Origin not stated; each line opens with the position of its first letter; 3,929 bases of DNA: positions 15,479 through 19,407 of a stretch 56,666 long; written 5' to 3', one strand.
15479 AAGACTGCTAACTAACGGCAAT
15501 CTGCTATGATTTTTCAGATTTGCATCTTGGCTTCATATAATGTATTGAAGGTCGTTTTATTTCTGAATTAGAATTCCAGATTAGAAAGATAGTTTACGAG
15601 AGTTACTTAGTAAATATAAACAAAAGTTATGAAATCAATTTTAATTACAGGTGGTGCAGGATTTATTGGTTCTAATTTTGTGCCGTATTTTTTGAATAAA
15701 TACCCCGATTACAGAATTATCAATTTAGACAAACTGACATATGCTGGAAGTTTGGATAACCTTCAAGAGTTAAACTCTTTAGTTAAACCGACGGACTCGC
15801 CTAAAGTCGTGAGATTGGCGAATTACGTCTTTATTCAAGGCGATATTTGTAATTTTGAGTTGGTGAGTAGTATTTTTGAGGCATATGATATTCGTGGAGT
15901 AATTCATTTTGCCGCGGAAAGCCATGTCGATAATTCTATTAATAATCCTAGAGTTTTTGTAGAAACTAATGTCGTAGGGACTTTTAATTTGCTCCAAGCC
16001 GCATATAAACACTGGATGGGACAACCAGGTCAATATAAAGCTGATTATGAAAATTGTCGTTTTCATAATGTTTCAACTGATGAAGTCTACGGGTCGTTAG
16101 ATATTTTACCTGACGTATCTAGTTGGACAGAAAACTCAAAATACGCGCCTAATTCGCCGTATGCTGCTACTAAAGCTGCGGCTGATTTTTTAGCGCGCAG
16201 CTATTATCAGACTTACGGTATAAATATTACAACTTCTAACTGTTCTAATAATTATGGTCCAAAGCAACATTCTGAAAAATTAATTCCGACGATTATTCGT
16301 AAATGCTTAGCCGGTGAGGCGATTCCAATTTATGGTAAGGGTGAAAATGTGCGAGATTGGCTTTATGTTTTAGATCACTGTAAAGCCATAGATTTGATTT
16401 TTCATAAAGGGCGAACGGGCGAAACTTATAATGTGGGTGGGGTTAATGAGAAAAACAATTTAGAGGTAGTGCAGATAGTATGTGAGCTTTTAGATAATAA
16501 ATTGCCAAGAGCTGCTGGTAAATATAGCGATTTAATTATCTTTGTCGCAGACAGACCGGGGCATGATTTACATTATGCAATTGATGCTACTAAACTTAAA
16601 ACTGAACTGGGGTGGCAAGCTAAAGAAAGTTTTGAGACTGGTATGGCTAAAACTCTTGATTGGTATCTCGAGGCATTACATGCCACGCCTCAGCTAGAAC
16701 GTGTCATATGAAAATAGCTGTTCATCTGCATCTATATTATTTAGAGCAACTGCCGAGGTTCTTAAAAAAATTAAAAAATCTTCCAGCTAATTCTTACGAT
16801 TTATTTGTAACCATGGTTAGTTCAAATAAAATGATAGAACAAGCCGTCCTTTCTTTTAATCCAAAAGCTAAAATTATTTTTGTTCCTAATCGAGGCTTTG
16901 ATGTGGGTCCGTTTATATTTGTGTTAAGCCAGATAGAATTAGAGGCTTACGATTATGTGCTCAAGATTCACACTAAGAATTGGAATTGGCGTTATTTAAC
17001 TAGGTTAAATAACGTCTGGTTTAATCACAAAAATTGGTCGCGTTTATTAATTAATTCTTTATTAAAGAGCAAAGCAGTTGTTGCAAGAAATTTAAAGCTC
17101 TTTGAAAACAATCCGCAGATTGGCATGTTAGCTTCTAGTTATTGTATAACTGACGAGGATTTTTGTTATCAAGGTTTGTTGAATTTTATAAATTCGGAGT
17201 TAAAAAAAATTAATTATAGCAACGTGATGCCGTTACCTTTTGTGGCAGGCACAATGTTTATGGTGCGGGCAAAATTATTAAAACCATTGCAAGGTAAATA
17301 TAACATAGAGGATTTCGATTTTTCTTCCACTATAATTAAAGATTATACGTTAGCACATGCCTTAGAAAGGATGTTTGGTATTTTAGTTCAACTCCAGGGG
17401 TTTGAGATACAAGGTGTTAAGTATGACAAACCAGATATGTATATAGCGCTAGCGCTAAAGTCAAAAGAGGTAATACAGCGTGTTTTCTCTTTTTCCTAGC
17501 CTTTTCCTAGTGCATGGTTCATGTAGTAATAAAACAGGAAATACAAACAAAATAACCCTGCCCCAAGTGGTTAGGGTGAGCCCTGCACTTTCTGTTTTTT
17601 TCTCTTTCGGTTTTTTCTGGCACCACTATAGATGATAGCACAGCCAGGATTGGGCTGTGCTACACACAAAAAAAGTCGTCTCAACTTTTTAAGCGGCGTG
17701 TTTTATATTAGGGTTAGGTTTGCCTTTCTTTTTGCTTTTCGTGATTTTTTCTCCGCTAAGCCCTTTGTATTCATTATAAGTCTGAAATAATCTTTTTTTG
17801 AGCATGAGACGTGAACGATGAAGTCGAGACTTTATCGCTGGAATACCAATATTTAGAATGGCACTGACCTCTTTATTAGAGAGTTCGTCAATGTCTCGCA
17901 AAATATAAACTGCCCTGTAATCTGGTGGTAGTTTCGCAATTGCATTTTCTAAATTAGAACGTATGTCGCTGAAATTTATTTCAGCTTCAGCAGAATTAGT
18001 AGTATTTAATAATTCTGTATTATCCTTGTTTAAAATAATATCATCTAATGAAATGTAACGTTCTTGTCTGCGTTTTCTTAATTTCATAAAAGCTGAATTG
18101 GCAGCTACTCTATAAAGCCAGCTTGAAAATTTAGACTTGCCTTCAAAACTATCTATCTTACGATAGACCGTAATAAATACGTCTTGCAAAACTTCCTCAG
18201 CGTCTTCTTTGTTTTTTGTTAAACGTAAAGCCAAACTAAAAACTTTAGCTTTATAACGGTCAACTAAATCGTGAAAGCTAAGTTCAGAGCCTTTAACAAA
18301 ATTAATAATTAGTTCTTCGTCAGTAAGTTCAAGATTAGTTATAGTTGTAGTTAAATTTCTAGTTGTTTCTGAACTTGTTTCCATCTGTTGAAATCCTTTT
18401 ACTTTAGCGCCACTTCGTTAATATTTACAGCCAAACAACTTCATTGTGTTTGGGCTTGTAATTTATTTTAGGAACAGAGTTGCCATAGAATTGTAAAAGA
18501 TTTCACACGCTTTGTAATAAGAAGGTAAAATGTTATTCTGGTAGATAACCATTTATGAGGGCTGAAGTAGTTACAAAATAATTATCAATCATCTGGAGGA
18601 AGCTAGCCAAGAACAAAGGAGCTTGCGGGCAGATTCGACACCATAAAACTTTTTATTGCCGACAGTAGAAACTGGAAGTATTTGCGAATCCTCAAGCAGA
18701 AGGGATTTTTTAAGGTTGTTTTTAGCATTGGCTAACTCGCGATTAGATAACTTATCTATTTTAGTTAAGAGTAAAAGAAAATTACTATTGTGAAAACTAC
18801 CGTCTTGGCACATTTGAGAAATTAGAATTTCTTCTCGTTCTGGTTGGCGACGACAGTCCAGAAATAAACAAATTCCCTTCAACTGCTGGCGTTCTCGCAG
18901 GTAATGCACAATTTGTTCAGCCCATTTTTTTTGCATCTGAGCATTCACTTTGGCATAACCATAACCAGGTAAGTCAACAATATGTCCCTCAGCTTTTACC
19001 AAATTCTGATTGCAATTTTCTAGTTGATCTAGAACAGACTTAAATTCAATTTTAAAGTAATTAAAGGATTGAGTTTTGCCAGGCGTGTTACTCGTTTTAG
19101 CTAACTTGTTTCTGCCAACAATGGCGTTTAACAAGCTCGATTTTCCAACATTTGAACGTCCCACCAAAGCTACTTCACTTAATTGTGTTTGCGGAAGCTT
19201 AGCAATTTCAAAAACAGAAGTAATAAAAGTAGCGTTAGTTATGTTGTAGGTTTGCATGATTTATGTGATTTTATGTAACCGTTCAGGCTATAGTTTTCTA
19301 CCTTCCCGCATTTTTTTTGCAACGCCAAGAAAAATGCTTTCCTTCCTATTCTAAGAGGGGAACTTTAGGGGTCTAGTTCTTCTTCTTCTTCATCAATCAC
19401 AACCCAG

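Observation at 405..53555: Dispersed MITE-like palindromic repeat family with conserved 17-21-bp termini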

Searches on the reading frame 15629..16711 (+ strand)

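Call 40: search_protein_families(library=pfam, proteins=[window:15629-16711:+], max_evalue=0.01)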
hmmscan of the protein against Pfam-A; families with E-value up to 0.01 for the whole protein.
window:15629-16711:+ (360 aa): 7 families
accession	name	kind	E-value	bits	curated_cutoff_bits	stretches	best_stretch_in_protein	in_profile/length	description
PF16363.11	GDP_Man_Dehyd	-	1.9e-85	287.7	27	1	5-342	1-332/332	GDP-mannose 4,6 dehydratase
PF01370.27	Epimerase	-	1.4e-61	208.4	20.9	1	4-270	1-240/240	NAD dependent epimerase/dehydratase family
PF02719.21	Polysacc_synt_2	-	5.7e-13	49.1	20.2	1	4-128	1-118/293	Polysaccharide biosynthesis protein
PF07993.18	NAD_binding_4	-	2.3e-10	40.5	20.1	1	6-206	1-205/258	Male sterility protein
PF01073.25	3Beta_HSD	-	8.8e-10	38.5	22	1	5-247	1-218/280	3-beta hydroxysteroid dehydrogenase/isomerase family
PF04321.23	RmlD_sub_bind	-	1.8e-05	24.4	27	1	4-191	3-138/287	RmlD substrate binding domain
PF00106.31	adh_short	-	0.00059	19.8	26.6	0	163-197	134-168/195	short chain dehydrogenase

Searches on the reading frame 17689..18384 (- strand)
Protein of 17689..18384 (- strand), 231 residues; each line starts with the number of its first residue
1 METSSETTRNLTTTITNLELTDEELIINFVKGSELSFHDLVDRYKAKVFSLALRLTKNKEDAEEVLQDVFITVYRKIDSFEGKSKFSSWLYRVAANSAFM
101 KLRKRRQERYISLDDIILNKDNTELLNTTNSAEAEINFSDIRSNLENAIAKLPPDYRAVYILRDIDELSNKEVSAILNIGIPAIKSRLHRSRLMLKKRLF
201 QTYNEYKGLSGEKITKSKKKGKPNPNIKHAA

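Call 40: search_protein_families(library=pfam, proteins=[window:17689-18384:-], max_evalue=0.01)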
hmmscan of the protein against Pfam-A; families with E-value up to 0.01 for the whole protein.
window:17689-18384:- (231 aa): 3 families
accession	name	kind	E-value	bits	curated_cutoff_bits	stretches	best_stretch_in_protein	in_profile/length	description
PF04542.20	Sigma70_r2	-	1.3e-18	66.9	24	1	40-106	1-69/71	Sigma-70 region 2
PF08281.18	Sigma70_r4_2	-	1.6e-15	56.9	25.7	1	144-194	3-53/54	Sigma-70, region 4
PF04545.22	Sigma70_r4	-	1.2e-05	25.2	24.1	1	148-197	1-50/50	Sigma-70, region 4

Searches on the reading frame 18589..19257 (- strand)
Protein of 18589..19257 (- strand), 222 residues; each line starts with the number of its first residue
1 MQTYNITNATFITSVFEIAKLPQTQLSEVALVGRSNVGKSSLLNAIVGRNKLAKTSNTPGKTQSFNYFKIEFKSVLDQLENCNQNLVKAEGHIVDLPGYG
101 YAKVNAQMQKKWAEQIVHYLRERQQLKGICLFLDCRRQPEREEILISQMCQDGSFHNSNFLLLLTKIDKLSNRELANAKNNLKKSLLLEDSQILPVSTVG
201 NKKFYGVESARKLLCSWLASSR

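Call 41: search_protein_families(library=pfam, proteins=[window:18589-19257:-], max_evalue=0.01)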
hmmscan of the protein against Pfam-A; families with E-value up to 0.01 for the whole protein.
window:18589-19257:- (222 aa): 10 families
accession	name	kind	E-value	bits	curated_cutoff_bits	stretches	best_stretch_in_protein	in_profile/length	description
PF01926.29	MMR_HSR1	-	5.7e-18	65.5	21.9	1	28-166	1-113/113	50S ribosome-binding GTPase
PF02421.24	FeoB_N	-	6.1e-09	36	27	1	28-188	2-136/156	Ferrous iron transport protein B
PF00350.29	Dynamin_N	-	1e-06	29.3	27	1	29-57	1-29/168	Dynamin family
PF00735.24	Septin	-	1.2e-06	28.5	26.2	1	29-123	7-92/280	Septin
PF03193.22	RsgA_GTPase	-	4.7e-06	27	30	1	27-53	107-133/174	RsgA GTPase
PF04548.22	AIG1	-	5e-05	23.1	27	1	29-177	3-136/212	AIG1 family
PF08477.19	Roc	-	0.0013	19.4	27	1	29-64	2-37/119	Ras of Complex, Roc, domain of DAPkinase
PF00005.33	ABC_tran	-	0.003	18.6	25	1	29-57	14-42/137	ABC transporter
PF00009.33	GTP_EFTU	-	0.0033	17.5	26.5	0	122-202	89-173/188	Elongation factor Tu GTP binding domain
PF13175.12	AAA_15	-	0.0076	16.3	32.1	0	29-185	26-125/374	AAA ATPase domain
